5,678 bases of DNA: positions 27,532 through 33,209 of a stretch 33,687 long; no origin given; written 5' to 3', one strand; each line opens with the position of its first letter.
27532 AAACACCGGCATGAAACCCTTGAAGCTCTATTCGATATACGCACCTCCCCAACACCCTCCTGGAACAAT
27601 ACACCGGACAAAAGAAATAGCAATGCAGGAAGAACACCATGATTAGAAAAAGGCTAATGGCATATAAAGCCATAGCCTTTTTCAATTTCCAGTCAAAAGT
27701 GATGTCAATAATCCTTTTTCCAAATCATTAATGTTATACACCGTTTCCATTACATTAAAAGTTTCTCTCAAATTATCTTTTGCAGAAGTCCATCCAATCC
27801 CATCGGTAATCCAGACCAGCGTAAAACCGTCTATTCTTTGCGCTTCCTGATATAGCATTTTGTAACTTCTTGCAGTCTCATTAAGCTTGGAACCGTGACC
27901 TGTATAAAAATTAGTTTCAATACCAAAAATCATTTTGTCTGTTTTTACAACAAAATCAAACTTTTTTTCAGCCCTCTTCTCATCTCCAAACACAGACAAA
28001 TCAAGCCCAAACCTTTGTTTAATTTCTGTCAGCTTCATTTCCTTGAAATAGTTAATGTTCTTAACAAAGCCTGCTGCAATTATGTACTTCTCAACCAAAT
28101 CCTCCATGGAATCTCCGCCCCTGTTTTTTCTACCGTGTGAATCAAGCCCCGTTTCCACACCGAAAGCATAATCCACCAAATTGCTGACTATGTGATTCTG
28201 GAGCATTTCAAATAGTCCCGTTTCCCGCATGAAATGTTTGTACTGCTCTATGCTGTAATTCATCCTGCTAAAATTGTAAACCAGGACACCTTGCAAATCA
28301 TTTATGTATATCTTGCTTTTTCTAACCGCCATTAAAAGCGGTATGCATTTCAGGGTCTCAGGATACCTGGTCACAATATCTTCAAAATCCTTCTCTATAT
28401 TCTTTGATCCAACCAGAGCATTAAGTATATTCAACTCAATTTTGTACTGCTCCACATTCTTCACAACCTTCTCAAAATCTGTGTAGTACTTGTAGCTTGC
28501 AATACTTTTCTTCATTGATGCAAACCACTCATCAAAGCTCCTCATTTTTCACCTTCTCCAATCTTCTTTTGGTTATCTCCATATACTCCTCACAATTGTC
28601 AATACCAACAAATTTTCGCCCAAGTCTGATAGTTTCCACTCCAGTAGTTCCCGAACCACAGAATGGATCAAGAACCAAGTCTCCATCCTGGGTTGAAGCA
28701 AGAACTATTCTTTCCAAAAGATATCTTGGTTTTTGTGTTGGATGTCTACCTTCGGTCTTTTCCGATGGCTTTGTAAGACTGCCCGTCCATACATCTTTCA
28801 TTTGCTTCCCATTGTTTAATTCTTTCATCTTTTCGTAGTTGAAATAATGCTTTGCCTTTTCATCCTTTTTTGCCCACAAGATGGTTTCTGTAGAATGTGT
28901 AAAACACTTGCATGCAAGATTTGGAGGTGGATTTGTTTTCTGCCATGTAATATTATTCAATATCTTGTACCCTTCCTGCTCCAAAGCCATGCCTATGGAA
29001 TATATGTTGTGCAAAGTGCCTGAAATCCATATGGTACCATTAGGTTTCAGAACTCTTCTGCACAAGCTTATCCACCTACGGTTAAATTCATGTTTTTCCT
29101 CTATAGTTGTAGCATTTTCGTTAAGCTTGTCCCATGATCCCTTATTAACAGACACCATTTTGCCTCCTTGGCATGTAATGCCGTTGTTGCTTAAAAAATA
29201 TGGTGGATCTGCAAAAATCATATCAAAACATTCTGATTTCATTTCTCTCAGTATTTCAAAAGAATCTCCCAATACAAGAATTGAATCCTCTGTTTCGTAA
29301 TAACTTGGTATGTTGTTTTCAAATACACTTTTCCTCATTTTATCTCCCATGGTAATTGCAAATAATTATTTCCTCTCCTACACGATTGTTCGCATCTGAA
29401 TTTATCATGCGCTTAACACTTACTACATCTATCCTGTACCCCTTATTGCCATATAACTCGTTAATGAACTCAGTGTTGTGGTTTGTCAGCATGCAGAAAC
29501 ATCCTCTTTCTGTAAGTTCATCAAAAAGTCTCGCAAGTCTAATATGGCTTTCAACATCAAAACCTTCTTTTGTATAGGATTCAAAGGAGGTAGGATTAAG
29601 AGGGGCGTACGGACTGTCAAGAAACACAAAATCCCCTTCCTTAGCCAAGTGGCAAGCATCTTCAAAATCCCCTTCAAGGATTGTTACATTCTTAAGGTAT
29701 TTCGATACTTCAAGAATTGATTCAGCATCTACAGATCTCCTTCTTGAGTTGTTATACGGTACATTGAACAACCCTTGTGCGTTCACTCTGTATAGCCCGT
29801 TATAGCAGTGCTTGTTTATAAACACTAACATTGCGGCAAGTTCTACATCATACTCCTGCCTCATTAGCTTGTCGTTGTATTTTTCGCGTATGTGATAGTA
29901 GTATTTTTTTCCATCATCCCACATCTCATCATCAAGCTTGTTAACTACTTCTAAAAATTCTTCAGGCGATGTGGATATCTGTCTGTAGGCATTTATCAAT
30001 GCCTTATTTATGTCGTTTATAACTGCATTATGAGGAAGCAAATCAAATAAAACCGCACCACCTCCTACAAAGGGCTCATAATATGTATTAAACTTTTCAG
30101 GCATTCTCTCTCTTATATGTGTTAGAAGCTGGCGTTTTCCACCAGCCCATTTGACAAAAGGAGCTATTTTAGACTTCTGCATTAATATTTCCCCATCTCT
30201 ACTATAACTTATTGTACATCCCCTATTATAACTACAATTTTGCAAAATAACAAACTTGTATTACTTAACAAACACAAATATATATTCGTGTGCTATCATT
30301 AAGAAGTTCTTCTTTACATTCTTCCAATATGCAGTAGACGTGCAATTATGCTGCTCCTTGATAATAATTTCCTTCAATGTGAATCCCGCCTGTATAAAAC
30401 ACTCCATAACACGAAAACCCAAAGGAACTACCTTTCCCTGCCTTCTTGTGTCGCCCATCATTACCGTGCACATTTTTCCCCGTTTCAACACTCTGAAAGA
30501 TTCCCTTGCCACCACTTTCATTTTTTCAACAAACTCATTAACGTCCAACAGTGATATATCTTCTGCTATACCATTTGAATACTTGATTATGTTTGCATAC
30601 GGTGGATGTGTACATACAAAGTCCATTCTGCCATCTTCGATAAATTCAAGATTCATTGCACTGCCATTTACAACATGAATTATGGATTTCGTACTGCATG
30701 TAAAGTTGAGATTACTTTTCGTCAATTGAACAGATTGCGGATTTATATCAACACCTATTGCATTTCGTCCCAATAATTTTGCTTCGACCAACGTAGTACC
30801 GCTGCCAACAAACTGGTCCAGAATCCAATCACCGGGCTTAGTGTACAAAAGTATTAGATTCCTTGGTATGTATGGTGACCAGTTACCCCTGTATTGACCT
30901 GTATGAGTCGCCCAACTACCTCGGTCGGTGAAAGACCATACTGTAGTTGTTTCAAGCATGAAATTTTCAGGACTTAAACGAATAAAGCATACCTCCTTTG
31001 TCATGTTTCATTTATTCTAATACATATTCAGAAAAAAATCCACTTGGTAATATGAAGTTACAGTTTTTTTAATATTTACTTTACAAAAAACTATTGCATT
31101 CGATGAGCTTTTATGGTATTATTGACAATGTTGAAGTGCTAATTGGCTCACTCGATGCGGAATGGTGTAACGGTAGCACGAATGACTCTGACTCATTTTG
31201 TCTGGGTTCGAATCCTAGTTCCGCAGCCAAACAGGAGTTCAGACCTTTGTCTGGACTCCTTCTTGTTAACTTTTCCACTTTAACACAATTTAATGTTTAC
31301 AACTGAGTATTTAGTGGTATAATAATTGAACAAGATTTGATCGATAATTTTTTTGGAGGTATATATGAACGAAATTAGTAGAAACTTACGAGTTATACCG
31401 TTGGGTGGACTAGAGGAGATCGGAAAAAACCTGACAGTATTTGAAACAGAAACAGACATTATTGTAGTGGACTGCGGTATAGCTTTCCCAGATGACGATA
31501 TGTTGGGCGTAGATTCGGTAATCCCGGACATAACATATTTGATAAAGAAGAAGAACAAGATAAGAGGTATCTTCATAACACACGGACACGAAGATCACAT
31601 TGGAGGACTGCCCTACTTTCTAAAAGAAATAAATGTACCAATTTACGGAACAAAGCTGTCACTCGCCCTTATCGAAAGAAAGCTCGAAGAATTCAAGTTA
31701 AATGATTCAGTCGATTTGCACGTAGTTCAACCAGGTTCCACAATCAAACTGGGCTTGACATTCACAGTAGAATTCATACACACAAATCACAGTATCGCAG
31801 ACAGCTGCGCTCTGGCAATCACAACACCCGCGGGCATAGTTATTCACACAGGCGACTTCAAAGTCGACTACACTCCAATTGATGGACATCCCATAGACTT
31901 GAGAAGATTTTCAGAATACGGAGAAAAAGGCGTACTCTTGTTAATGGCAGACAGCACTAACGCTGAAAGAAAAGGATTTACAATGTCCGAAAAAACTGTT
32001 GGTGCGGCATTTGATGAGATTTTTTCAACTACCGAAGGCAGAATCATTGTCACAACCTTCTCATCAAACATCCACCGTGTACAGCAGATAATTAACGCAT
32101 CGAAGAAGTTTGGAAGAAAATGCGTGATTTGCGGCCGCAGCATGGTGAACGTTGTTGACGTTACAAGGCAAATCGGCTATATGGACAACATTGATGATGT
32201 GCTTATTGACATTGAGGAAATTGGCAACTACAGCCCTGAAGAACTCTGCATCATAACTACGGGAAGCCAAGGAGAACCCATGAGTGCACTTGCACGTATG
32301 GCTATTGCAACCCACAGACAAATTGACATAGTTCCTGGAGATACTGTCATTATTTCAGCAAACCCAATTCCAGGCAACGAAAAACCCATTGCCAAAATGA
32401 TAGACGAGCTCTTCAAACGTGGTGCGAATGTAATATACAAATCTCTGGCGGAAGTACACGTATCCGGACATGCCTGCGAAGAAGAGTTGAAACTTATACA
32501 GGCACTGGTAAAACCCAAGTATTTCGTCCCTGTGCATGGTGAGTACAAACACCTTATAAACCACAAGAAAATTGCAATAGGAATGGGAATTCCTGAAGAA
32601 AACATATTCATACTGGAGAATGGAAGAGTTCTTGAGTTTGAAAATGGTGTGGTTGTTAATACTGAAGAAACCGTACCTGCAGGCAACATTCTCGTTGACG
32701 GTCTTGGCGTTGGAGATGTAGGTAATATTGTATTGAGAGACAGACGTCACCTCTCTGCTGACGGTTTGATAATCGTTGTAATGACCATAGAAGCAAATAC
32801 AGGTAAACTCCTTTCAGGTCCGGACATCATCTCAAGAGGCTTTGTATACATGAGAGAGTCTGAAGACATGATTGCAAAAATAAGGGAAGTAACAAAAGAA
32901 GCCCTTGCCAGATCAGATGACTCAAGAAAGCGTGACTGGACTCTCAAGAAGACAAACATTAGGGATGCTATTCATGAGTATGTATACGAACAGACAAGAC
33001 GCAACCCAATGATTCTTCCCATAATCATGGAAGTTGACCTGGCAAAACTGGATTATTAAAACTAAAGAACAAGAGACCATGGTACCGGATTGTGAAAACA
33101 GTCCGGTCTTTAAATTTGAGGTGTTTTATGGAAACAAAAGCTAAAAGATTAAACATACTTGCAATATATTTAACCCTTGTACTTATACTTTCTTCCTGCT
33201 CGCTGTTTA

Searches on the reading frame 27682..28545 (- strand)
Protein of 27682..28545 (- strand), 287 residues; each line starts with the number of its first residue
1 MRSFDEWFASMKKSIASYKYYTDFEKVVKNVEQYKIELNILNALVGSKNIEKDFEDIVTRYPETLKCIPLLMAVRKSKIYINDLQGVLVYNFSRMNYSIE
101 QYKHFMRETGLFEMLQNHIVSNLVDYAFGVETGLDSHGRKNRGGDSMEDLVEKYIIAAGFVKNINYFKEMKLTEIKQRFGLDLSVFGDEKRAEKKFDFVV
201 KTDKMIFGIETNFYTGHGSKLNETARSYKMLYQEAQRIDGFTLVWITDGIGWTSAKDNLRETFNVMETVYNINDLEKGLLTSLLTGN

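Call 24: search_protein_families(library=pfam, proteins=[window:27682-28545:-], max_evalue=0.001)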
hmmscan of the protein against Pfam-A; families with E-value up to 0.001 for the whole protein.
window:27682-28545:- (287 aa): 2 families
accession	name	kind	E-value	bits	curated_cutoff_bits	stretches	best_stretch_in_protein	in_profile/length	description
PF04556.18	DpnII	-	3.2e-104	348.6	23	1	4-281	2-277/278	DpnII restriction endonuclease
PF24447.1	RE_BanI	-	0.00022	20.7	28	1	181-264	233-314/338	Type II restriction enzyme BanI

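Call 87: search_protein_families(library=padloc, proteins=[window:27682-28545:-], max_evalue=0.00001)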
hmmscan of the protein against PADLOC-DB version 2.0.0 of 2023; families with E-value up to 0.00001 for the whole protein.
window:27682-28545:- (287 aa): 2 families
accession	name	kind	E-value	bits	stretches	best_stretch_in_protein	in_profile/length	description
PDLC03548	REase_II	-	1.2e-96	321.6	1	2-284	5-288/290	Type II restriction enzyme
PDLC03569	REase_II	-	1.1e-30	105.3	1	98-284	19-204/205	Type II restriction enzyme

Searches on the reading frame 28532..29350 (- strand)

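Call 24: search_protein_families(library=pfam, proteins=[window:28532-29350:-], max_evalue=0.001)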
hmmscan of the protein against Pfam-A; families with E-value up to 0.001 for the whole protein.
window:28532-29350:- (272 aa): 6 families
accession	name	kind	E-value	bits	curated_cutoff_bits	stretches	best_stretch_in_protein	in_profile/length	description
PF01555.25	N6_N4_Mtase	-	1.8e-61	208.4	26.7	1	43-261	2-220/221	DNA methylase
PF03602.21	Cons_hypoth95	-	5.9e-07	29.8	24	0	222-270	41-90/182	Conserved hypothetical protein 95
PF01170.24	UPF0020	-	1.3e-06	28.7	22.3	1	217-261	23-66/197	RMKL-like, methyltransferase domain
PF13847.12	Methyltransf_31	-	6.1e-05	23.2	27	0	222-266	3-50/145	Methyltransferase domain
PF09445.16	Methyltransf_15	-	0.00039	20.5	22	0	11-50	39-80/165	RNA cap guanine-N2 methyltransferase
PF13649.12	Methyltransf_25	-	0.00052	21.1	27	0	226-266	1-43/97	Methyltransferase domain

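Call 87: search_protein_families(library=padloc, proteins=[window:28532-29350:-], max_evalue=0.00001)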
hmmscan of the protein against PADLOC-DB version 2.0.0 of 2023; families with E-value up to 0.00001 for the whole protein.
window:28532-29350:- (272 aa): 64 families (the best 25 are shown)
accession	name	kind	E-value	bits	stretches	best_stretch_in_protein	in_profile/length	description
PDLC03371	MTase_II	-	8.4e-102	338.1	1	17-269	5-257/260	Type II methyltransferase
PDLC03216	MTase_II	-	2.8e-80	268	1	23-269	12-260/364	Type II methyltransferase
PDLC03738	oMTase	-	2e-72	242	1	21-269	20-270/376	orphan methyltransferase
PDLC03299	MTase_II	-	7.2e-47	158.3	2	148-267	139-260/296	Type II methyltransferase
PDLC03302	MTase_II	-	1.2e-43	147.8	1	29-272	11-268/626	Type II methyltransferase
PDLC03387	MTase_II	-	3.8e-35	119.4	1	119-267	131-279/289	Type II methyltransferase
PDLC03339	MTase_II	-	1.1e-33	114.7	2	161-267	173-274/399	Type II methyltransferase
PDLC03279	MTase_II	-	7.1e-32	108.4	1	28-265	362-585/587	Type II methyltransferase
PDLC03320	MTase_II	-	1.2e-28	98.1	1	162-270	172-280/289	Type II methyltransferase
PDLC03265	MTase_II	-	1.8e-28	97.9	2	154-266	221-330/333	Type II methyltransferase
PDLC03353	MTase_II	-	1e-27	95.3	1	20-269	7-255/260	Type II methyltransferase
PDLC03300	MTase_II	-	1.3e-26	91.4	1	20-266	9-278/302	Type II methyltransferase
PDLC03354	MTase_II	-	2e-25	87.6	2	157-268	285-386/425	Type II methyltransferase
PDLC03252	MTase_II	-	5.4e-25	86.4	1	117-268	208-357/365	Type II methyltransferase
PDLC03238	MTase_II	-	6.2e-22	76.2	2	166-268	268-367/428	Type II methyltransferase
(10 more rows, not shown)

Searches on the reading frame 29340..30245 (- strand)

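Call 24: search_protein_families(library=pfam, proteins=[window:29340-30245:-], max_evalue=0.001)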
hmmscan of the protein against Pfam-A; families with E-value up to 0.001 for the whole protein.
window:29340-30245:- (301 aa): 1 family
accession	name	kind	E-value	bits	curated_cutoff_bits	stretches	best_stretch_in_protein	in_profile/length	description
PF02086.21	MethyltransfD12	-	7.7e-56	190.1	22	1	33-279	1-251/253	D12 class N6 adenine-specific DNA methyltransferase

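Call 87: search_protein_families(library=padloc, proteins=[window:29340-30245:-], max_evalue=0.00001)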
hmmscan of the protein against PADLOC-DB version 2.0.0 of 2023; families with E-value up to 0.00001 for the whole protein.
window:29340-30245:- (301 aa): 20 families
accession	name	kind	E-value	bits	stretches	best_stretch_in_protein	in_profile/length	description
PDLC03294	MTase_II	-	6.3e-90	299.5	1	26-298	3-271/272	Type II methyltransferase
PDLC03735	oMTase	-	9.1e-75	249.7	1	24-299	4-283/284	orphan methyltransferase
PDLC03261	MTase_II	-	2.3e-64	215.8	1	25-295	20-284/643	Type II methyltransferase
PDLC03729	oMTase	-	7.3e-59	197.5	1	26-290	3-260/275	orphan methyltransferase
PDLC03266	MTase_II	-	9e-57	190.7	1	20-287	7-274/285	Type II methyltransferase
PDLC03247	MTase_II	-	1.5e-31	107.7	1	31-299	6-266/282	Type II methyltransferase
PDLC03344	MTase_II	-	6.8e-30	101.9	1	27-176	3-150/154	Type II methyltransferase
PDLC03264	MTase_II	-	8.4e-25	85.6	1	22-227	6-215/306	Type II methyltransferase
PDLC03383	MTase_II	-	2.5e-23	81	1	21-299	12-314/318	Type II methyltransferase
PDLC03302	MTase_II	-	3e-23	80.4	1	26-253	358-574/626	Type II methyltransferase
PDLC03349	MTase_II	-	2.1e-17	61.3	2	115-242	173-300/374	Type II methyltransferase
PDLC03287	MTase_II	-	1.9e-14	51.4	1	24-299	360-642/646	Type II methyltransferase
PDLC04018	PD-Lambda-5_B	-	2.4e-14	51.3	1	31-296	8-269/291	-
PDLC03717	oMTase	-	2.3e-11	41.6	1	31-298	6-266/285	orphan methyltransferase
PDLC03290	MTase_II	-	2.9e-11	41.2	1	28-158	5-140/292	Type II methyltransferase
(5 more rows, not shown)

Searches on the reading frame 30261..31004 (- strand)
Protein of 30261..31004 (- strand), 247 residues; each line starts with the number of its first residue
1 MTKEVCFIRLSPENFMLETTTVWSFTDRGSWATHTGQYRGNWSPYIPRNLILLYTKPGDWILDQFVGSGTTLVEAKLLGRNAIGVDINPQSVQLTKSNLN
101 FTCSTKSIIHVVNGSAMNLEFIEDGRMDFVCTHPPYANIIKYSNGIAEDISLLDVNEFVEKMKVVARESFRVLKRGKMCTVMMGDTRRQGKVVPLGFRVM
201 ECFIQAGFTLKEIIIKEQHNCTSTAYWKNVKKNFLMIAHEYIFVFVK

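Call 24: search_protein_families(library=pfam, proteins=[window:30261-31004:-], max_evalue=0.001)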
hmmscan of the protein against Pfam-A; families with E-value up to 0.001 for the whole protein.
window:30261-31004:- (247 aa): 8 families
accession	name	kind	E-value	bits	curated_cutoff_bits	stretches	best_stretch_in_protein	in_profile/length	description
PF01555.25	N6_N4_Mtase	-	8e-29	101.6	26.7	2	18-96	139-220/221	DNA methylase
PF01170.24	UPF0020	-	4.6e-09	36.7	22.3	1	55-142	26-137/197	RMKL-like, methyltransferase domain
PF03602.21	Cons_hypoth95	-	1.9e-06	28.1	24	1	60-169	44-152/182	Conserved hypothetical protein 95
PF08241.18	Methyltransf_11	-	7.5e-06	26.9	21.2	0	66-132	5-66/95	Methyltransferase domain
PF13649.12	Methyltransf_25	-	0.00013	23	27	1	61-132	1-70/97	Methyltransferase domain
PF02384.22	N6_Mtase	-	0.00023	21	20.4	1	52-143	41-140/311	N-6 DNA Methylase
PF02475.24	TRM5-TYW2_MTfase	-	0.00028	21.3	28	1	48-173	27-152/164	TRM5/TYW2 methyltransferase domain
PF09445.16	Methyltransf_15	-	0.00069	19.7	22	1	60-136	3-81/165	RNA cap guanine-N2 methyltransferase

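Call 87: search_protein_families(library=padloc, proteins=[window:30261-31004:-], max_evalue=0.00001)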
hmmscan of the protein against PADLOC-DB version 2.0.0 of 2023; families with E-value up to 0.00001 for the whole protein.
window:30261-31004:- (247 aa): 48 families (the best 25 are shown)
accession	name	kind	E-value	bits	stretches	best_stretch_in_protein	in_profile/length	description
PDLC03376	MTase_II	-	4.4e-95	316.2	1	9-247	8-249/249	Type II methyltransferase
PDLC03351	MTase_II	-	2.2e-50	169.8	1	17-247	106-347/348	Type II methyltransferase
PDLC03353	MTase_II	-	8.1e-34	115.3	2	10-101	163-252/260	Type II methyltransferase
PDLC03350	MTase_II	-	6.2e-28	96.1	2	110-247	58-192/312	Type II methyltransferase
PDLC03325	MTase_II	-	5.3e-23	79.4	1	21-100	55-134/426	Type II methyltransferase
PDLC03387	MTase_II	-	1.1e-21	75.3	2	27-100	199-276/289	Type II methyltransferase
PDLC03380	MTase_II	-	1.9e-21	74.8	1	23-98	20-97/393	Type II methyltransferase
PDLC03224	MTase_II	-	3e-20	70.6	1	37-97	72-133/481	Type II methyltransferase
PDLC03239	MTase_II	-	7.3e-20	69.1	1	30-94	62-129/442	Type II methyltransferase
PDLC03371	MTase_II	-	9.2e-18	62.7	1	13-100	169-253/260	Type II methyltransferase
PDLC03283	MTase_II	-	4e-17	60.5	1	46-102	218-274/352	Type II methyltransferase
PDLC03363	MTase_II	-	6.8e-17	59.8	1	15-141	34-164/294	Type II methyltransferase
PDLC03299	MTase_II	-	1.7e-16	58.6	1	48-100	206-258/296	Type II methyltransferase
PDLC03339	MTase_II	-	2e-15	54.4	1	49-108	221-280/399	Type II methyltransferase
PDLC03369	MTase_II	-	7.4e-15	52.7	1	31-105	112-188/532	Type II methyltransferase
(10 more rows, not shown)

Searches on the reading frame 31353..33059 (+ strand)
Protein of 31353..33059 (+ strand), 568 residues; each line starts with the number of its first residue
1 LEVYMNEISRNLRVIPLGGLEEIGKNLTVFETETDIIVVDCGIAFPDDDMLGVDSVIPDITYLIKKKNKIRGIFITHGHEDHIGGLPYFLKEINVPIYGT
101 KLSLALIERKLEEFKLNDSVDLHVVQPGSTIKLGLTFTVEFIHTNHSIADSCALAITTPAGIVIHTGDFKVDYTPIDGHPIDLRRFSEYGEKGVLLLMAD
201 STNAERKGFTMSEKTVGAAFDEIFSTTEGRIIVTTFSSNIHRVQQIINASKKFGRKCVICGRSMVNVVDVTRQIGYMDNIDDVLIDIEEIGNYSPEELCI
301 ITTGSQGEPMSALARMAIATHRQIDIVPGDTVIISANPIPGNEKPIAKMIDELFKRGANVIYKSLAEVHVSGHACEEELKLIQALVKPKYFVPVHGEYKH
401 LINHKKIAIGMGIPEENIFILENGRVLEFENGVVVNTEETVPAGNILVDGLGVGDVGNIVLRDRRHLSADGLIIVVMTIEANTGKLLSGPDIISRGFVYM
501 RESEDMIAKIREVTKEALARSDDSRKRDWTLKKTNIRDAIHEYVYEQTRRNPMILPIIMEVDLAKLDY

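Call 24: search_protein_families(library=pfam, proteins=[window:31353-33059:+], max_evalue=0.001)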
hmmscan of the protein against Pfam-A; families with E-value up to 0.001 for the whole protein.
window:31353-33059:+ (568 aa): 5 families
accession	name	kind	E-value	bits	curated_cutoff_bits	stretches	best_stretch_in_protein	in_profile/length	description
PF22505.1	RNase_J_b_CASP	-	1.6e-50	170.5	27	1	228-353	1-126/126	Ribonuclease J, beta-CASP domain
PF17770.6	RNase_J_C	-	1.2e-35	123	23.8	1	460-561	1-102/102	Ribonuclease J C-terminal domain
PF00753.33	Lactamase_B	-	1.3e-15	58.3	22.7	1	26-180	7-161/196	Metallo-beta-lactamase superfamily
PF12706.13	Lactamase_B_2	-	1e-11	45.3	27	1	63-170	24-144/200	Beta-lactamase superfamily domain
PF07521.17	RMMBL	-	1.8e-10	41.1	21.6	1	366-406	9-50/63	Zn-dependent metallo-hydrolase RNA specificity domain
